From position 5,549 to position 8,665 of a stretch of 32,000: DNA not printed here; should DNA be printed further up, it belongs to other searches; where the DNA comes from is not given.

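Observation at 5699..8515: High-GC haem dioxygenase/peroxidase-like gene with an N-terminal extension and EF-hand tail, compositionally foreign to its AT-rich surroundings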

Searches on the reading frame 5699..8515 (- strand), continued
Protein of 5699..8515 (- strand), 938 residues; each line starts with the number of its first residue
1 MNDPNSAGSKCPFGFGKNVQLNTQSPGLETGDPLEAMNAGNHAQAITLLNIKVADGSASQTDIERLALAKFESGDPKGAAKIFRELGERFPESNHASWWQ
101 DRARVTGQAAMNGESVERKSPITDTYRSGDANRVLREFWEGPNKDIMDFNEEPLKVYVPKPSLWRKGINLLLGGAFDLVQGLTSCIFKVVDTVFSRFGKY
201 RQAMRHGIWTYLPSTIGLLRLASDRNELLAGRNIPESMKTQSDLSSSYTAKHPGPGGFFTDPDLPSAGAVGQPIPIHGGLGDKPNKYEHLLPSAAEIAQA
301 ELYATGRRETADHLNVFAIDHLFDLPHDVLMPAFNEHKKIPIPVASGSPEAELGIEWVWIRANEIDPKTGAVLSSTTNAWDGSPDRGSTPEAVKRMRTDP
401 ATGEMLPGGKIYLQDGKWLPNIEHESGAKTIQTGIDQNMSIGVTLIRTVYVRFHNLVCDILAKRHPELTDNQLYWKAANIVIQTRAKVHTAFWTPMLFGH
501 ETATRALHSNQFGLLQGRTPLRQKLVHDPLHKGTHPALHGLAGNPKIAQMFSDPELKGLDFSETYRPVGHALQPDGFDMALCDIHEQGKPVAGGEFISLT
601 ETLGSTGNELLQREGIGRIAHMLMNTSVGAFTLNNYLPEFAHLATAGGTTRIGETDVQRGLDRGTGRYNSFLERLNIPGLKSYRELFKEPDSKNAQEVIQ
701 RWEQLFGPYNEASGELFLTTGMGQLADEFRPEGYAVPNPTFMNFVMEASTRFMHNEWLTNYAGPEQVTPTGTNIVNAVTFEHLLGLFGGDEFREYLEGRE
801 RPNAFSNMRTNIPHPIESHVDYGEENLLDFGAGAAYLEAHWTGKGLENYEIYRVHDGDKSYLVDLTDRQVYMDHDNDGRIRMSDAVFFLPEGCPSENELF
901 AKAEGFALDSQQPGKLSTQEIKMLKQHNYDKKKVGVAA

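Call 15: search_protein_families(library=pfam, proteins=[L001:13051-14421:+, L001:14361-14882:+, L001:14920-16239:+, L001:16221-17720:+, L001:17726-19000:+, L001:6740-7921:-, L001:8590-9000:+], max_evalue=0.001)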
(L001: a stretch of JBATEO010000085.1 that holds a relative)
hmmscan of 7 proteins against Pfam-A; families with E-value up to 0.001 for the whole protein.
L001:13051-14421:+ (456 aa): 1 family
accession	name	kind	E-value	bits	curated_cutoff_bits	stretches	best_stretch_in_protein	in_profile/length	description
PF00067.27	p450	-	2.7e-19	69.7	22.8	1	281-421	285-429/462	Cytochrome P450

L001:14361-14882:+ (173 aa): 0 families

L001:14920-16239:+ (439 aa): 0 families

L001:16221-17720:+ (499 aa): 1 family
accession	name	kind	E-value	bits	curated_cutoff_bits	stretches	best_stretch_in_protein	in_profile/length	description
PF21105.3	DyP_N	-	0.00089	19.9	27.5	0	60-161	57-144/163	DyP dimeric alpha+beta barrel domain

L001:17726-19000:+ (424 aa): 0 families

L001:6740-7921:- (393 aa): 1 family
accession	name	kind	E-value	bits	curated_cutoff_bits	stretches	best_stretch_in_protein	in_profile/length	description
PF09994.14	T6SS_Tle1-like_cat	-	9.3e-81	271.7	27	1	4-279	1-286/287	T6SS, Phospholipase effector Tle1-like, catalytic domain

L001:8590-9000:+ (136 aa): 0 families

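Call 27: find_homologous_proteins(query=A2, max_evalue=1e-10)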
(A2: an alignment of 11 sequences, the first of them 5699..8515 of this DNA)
Query A2 (11 sequences) (938 aa, profile of the alignment): 23 proteins with E <= 1e-10 among 8000 candidates.
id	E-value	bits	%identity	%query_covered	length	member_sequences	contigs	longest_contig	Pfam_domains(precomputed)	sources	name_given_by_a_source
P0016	0.0e+0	1861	74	100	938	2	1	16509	PF03098.21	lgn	-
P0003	0.0e+0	1859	82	99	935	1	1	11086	PF03098.21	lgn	-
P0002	0.0e+0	1844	90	100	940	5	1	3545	PF03098.21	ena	-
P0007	0.0e+0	1843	81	99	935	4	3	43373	PF03098.21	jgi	jgi:hypothetical protein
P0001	0.0e+0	1841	100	100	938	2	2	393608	PF03098.21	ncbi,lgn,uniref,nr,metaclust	ncbi:peroxidase family protein [Acaryochloris marina]|uniref:Heme peroxidase n=1 Tax=Acaryochloris m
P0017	0.0e+0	1839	72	99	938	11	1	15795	PF03098.21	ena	-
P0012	0.0e+0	1829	79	99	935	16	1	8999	PF03098.21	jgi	jgi:hypothetical protein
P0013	0.0e+0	1820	80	99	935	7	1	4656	PF03098.21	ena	-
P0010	0.0e+0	1818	81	99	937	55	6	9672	PF03098.21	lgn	-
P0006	0.0e+0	1813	81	99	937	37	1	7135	PF03098.21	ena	-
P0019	0.0e+0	1811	71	99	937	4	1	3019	PF03098.21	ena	-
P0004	0.0e+0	1810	82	99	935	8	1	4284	PF03098.21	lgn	-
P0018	0.0e+0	1808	71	100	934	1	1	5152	PF03098.21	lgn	-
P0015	0.0e+0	1808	78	99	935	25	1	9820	PF03098.21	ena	-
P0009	0.0e+0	1808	81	99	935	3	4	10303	PF03098.21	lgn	-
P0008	0.0e+0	1796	80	99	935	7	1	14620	PF03098.21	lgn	-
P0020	0.0e+0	1793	70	100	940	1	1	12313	PF03098.21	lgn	-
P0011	0.0e+0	1793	80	99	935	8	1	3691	PF03098.21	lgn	-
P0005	0.0e+0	1784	81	99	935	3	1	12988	PF03098.21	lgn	-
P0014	0.0e+0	1775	79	99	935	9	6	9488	PF03098.21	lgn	-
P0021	0.0e+0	1312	83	71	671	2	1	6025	PF03098.21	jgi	jgi:hypothetical protein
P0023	5.2e-231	787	25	64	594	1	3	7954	PF03098.21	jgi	-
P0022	3.9e-229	781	26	64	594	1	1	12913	PF03098.21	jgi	jgi:hypothetical protein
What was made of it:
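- Tried and rejected: (2) The word-indexed search with an alignment returned nothing beyond the first search (call 27).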

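Call 33: find_encoding_contigs(protein=P0016, flank=10000, max_places=2)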
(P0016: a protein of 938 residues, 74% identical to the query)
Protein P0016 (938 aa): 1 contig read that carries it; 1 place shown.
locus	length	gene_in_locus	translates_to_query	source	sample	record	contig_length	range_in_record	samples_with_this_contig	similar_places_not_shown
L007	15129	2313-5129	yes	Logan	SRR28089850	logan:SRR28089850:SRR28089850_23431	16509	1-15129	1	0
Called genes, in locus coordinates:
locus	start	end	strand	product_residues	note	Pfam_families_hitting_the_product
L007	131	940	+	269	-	PF05042:Caleosin (weak)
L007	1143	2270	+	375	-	-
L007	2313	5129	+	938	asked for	PF03098:An_peroxidase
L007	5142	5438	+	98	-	-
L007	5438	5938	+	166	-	-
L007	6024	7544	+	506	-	PF00512:HisKA, PF02518:HATPase_c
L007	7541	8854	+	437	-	PF00072:Response_reg, PF00158:Sigma54_activat, PF14532:Sigma54_activ_2, PF07728:AAA_5, PF25601:AAA_lid_14, PF02954:HTH_8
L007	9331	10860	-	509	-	PF01564:Spermine_synth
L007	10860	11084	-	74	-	PF03994:DUF350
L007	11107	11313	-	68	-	-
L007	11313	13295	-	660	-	PF08271:Zn_Ribbon_TF (faint), PF13785:DUF4178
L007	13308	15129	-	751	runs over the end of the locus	PF02128:Peptidase_M36 (weak)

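Call 34: find_encoding_contigs(protein=P0017, flank=10000, max_places=2)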
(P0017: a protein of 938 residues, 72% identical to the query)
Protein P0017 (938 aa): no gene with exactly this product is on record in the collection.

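Call 35: find_encoding_contigs(protein=P0007, flank=10000, max_places=2)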
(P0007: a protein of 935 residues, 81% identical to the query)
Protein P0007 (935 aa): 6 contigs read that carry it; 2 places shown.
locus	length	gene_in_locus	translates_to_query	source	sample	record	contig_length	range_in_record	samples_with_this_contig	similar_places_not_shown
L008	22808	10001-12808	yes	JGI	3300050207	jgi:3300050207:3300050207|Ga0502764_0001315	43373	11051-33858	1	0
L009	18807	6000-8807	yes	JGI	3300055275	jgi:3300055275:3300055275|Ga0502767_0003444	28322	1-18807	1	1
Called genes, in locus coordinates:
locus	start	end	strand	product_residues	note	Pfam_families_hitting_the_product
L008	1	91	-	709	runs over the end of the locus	PF00586:AIRS, PF02769:AIRS_C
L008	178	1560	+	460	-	PF02386:TrkH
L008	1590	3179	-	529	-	PF04244:DPRP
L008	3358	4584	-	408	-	-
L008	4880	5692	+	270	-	PF00809:Pterin_bind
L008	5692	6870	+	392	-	PF00149:Metallophos, PF12850:Metallophos_2 (weak), PF12320:SbcD_C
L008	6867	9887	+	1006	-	PF13476:AAA_23, PF13558:SbcC_Walker_B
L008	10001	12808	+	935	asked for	PF03098:An_peroxidase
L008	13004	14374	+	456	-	PF00067:p450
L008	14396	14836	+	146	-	-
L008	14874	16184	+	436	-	-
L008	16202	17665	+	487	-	-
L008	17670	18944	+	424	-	-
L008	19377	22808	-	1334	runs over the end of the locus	PF11965:DUF3479, PF02514:CobN-Mg_chel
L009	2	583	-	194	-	?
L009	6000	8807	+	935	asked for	PF03098:An_peroxidase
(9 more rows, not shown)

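Call 37: search_protein_representatives(protein=window:5699-8515:-)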
Query: 938 residues. Proteins with E-value up to 0.001 (for the whole library): 504; up to 1e-10: 220; up to 1e-30: 10. The best 150 are listed.
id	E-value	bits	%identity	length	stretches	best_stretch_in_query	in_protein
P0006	0.0e+00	1780.6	81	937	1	7-938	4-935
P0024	2.9e-161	555.4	37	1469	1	10-887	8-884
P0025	4.0e-161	554.9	37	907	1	25-936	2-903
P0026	7.8e-88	312.3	32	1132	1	11-913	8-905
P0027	8.4e-77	275.8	31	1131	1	28-906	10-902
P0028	1.7e-65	238.4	36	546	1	447-906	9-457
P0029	3.3e-36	141.5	38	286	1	686-906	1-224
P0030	7.6e-35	137.0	29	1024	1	209-885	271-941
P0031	3.9e-34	134.6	28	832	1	263-784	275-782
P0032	2.7e-32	128.6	29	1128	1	188-784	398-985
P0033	3.7e-30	121.4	28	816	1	184-779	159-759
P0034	1.4e-28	116.2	26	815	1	265-785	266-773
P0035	8.8e-28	113.6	27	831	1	372-784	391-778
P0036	2.1e-26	109.0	27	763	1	197-761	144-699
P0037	2.9e-26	108.6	29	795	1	367-776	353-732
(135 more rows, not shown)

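Call 40: list_cluster_members(proteins=[P0024, P0025, P0026, P0027, P0030, P0016, P0002, P0020, P0001])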
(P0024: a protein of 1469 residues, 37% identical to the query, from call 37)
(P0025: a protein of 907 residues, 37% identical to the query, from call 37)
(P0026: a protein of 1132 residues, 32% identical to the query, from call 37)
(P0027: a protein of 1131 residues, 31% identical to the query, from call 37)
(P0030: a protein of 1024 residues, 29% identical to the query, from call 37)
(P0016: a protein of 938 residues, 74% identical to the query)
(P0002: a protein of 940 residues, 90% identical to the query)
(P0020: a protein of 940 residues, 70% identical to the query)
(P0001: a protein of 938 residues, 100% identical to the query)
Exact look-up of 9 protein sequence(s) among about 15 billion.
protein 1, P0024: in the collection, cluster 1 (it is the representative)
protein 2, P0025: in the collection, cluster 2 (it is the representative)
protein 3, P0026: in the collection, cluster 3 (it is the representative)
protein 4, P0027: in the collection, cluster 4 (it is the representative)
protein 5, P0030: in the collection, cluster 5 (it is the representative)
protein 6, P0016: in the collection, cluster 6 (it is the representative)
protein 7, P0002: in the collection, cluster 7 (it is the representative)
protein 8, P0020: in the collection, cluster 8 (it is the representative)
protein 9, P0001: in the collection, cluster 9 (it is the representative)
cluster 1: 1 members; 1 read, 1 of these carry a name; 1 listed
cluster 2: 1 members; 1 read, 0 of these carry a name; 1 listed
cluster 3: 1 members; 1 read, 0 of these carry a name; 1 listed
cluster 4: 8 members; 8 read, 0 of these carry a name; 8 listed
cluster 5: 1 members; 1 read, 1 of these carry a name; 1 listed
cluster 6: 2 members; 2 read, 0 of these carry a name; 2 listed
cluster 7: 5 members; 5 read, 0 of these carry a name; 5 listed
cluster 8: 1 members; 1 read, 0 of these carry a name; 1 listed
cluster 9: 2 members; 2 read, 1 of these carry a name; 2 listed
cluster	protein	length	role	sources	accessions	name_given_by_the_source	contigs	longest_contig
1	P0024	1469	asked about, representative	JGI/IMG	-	hypothetical protein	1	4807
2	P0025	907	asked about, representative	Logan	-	-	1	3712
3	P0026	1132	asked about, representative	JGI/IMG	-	-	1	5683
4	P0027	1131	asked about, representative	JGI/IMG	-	-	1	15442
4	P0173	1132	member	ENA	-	-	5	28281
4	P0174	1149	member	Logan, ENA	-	-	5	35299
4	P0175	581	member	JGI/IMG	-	-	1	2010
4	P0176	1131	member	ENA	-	-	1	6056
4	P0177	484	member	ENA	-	-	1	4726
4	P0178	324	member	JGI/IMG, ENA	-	-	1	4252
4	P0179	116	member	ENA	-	-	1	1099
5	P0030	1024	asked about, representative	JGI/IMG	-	hypothetical protein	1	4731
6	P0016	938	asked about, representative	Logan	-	-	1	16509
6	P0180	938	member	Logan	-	-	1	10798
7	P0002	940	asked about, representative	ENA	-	-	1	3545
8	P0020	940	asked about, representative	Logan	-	-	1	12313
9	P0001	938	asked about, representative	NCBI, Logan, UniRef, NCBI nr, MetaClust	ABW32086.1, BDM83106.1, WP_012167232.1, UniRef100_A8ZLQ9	peroxidase family protein [Acaryochloris marina] | Heme peroxidase n=1 Tax=Acaryochloris marina (strain MBIC 11017) TaxID=329726 ... | status=active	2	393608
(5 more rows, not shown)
